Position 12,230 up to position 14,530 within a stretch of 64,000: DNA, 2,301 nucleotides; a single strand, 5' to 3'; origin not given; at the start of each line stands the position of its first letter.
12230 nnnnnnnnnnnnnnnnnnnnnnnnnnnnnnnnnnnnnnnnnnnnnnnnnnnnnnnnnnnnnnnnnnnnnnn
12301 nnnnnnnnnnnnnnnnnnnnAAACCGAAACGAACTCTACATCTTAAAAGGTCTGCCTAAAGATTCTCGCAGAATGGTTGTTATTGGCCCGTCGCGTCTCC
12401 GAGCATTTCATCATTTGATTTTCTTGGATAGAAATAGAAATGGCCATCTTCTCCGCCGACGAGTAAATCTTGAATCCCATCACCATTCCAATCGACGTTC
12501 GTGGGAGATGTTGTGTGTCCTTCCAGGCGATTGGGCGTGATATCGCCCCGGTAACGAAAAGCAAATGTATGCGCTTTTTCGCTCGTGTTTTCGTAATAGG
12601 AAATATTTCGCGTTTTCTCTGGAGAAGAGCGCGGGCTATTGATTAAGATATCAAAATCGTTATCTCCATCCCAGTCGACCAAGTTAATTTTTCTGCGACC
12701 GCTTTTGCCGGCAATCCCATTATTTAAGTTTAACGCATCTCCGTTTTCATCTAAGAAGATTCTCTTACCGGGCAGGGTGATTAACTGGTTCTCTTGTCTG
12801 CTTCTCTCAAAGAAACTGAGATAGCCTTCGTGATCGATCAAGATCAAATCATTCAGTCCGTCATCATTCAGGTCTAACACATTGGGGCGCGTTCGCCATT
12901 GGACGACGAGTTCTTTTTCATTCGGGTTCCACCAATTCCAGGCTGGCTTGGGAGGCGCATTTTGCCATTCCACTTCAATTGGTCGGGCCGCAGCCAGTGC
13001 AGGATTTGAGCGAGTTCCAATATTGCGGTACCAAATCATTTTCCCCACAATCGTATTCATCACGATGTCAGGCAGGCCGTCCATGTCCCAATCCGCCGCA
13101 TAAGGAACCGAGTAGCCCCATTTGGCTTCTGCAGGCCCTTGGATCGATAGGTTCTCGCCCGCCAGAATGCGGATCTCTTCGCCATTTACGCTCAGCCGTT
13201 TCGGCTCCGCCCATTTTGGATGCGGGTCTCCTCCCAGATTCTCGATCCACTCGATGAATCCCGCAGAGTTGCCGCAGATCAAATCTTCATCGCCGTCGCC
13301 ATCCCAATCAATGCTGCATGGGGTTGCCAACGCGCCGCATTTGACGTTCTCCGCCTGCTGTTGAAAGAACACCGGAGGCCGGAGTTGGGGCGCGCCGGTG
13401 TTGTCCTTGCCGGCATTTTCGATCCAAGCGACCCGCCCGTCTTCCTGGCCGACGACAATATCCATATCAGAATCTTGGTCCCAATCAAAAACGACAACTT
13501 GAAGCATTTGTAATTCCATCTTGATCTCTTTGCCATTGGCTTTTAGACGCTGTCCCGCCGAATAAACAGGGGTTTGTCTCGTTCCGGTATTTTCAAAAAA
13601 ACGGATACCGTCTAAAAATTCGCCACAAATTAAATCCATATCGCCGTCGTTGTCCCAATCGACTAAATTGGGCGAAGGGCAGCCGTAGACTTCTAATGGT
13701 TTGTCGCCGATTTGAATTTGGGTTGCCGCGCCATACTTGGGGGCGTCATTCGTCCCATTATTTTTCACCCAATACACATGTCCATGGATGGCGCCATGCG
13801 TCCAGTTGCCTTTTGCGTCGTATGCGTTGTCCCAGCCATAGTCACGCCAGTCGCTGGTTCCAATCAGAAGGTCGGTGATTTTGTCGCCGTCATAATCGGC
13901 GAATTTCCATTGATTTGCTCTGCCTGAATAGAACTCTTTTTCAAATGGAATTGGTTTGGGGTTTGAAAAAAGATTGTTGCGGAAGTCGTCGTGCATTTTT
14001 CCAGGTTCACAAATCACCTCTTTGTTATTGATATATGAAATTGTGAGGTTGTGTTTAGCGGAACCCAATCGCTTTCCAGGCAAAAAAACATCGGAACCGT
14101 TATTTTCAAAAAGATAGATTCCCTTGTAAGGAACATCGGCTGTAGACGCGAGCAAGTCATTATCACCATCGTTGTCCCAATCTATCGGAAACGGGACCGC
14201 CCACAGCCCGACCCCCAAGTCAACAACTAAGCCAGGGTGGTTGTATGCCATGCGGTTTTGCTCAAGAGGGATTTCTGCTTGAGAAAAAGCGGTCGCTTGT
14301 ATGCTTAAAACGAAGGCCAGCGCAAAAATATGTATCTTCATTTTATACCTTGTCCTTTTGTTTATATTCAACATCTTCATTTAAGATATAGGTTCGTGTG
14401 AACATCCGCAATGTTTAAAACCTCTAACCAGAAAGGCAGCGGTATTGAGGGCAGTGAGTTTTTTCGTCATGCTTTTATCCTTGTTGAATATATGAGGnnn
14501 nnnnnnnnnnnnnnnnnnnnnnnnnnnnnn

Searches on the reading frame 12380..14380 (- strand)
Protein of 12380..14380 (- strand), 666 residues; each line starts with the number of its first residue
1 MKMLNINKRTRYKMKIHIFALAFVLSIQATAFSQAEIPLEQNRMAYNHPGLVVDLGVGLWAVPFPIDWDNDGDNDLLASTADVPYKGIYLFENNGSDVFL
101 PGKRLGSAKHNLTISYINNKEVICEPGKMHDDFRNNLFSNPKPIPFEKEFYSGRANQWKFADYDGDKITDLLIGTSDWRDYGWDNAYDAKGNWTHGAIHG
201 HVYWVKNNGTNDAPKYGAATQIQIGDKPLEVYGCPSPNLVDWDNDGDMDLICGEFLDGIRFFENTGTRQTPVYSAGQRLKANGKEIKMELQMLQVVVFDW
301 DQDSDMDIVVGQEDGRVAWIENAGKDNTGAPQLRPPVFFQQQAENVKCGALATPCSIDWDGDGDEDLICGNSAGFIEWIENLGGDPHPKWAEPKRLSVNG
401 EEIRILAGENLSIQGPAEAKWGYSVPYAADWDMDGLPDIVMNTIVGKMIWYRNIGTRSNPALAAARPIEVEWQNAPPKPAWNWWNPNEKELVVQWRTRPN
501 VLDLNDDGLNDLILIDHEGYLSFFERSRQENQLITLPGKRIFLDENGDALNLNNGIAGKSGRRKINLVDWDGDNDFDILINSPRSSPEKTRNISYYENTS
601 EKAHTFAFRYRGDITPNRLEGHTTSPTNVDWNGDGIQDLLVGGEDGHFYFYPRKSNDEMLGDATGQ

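Call 12: search_protein_families(library=pfam, proteins=[window:12380-14380:-], max_evalue=0.00001)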
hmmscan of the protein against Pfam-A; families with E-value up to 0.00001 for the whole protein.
window:12380-14380:- (666 aa): 3 families
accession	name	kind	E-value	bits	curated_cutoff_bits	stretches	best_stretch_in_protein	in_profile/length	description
PF13517.12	FG-GAP_3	-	5.2e-26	91.5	26.9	0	569-641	1-61/61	FG-GAP-like repeat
PF23743.1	Beta-prop_BBS7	-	4.2e-07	30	27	0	614-659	212-257/299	BBS7 beta-propeller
PF01839.29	FG-GAP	-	9.8e-07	29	22.1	0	624-642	3-21/37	FG-GAP repeat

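Call 56: search_protein_families(library=pfam, proteins=[window:12380-14380:-], max_evalue=0.05)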
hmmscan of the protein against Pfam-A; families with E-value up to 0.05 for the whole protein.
window:12380-14380:- (666 aa): 4 families
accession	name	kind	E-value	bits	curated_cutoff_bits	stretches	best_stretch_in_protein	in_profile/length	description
PF13517.12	FG-GAP_3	-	5.2e-26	91.5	26.9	6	569-641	1-61/61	FG-GAP-like repeat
PF23743.1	Beta-prop_BBS7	-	4.2e-07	30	27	0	614-659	212-257/299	BBS7 beta-propeller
PF01839.29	FG-GAP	-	9.8e-07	29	22.1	0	624-642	3-21/37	FG-GAP repeat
PF14783.12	BBS2_Mid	-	7.2e-05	23.3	27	0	286-318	74-106/108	Ciliary BBSome complex subunit 2, middle region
